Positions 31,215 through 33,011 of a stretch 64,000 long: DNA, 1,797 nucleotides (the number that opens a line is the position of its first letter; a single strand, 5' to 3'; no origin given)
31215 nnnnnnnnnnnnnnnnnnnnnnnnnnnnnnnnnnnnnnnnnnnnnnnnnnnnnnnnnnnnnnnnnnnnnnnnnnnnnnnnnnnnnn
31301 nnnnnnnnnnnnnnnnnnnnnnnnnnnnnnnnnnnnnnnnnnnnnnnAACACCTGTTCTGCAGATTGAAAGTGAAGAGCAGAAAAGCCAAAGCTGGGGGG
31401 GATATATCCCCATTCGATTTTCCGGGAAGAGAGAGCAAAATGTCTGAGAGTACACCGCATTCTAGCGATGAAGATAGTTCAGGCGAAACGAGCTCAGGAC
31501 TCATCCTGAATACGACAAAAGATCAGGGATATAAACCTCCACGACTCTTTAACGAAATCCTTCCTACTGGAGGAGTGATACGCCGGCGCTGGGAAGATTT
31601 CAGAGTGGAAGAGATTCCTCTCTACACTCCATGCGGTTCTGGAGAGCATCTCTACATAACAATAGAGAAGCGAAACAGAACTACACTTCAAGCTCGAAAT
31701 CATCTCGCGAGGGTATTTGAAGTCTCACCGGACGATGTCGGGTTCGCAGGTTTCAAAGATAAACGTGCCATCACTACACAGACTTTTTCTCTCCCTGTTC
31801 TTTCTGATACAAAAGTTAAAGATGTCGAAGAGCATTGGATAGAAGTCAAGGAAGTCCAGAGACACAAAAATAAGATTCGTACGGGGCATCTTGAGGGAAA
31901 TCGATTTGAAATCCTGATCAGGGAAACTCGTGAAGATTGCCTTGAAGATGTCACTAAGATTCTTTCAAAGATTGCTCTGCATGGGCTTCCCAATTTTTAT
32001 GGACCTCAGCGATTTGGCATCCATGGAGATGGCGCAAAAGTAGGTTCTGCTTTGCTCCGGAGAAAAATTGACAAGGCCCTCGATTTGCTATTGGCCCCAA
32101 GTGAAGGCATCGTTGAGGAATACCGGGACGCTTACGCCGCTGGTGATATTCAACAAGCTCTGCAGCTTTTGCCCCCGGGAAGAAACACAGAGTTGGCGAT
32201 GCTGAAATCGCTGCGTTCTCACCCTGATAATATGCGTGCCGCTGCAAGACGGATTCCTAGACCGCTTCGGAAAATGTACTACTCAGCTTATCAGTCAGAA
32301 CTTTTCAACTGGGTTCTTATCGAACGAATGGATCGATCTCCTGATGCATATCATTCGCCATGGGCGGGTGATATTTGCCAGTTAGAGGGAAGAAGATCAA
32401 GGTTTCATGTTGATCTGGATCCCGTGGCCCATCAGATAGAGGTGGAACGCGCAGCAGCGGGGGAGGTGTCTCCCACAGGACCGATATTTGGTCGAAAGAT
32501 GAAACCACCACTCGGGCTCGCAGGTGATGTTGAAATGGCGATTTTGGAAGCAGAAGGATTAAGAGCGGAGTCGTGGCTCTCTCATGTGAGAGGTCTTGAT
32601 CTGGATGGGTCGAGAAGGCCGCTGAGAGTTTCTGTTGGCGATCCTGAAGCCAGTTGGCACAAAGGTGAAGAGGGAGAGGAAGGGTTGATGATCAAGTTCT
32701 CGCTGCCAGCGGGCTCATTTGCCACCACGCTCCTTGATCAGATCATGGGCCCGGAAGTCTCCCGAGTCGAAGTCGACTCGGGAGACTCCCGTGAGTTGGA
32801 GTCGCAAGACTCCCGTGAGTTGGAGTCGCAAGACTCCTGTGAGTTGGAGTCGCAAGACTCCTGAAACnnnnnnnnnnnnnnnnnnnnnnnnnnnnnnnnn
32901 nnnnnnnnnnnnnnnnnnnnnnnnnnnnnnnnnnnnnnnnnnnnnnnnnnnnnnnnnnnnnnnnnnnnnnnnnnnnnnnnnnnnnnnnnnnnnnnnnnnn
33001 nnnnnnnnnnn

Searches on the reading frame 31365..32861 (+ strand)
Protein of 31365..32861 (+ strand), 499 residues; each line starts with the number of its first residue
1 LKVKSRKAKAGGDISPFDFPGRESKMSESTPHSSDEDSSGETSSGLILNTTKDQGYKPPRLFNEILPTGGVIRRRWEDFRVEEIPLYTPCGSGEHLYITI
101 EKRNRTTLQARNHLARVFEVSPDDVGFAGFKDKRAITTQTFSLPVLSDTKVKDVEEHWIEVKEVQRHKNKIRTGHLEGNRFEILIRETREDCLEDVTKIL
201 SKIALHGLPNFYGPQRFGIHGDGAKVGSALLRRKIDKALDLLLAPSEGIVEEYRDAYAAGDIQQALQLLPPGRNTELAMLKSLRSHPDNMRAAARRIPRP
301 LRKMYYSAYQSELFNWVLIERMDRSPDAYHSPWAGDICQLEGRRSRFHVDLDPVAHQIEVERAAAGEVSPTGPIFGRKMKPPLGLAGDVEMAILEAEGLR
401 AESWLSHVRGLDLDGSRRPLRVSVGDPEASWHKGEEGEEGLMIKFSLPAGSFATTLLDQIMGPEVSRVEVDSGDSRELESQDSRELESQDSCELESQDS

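Call 53: list_cluster_members(proteins=[window:31365-32861:+])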
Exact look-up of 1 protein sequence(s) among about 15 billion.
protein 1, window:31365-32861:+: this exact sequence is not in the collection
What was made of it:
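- Tried and rejected: An exact-sequence look-up of the TruD protein, meant to test length polymorphism of the coding array, failed because the sequence is not in the collection (call 53).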

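Call 59: search_protein_families(library=pfam, proteins=[window:31365-32861:+])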
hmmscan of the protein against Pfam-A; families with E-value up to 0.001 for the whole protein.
window:31365-32861:+ (499 aa): 1 family
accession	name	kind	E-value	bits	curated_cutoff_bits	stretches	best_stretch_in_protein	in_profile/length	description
PF01142.23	TruD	-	7.2e-96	322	27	1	66-458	12-410/412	tRNA pseudouridine synthase D (TruD)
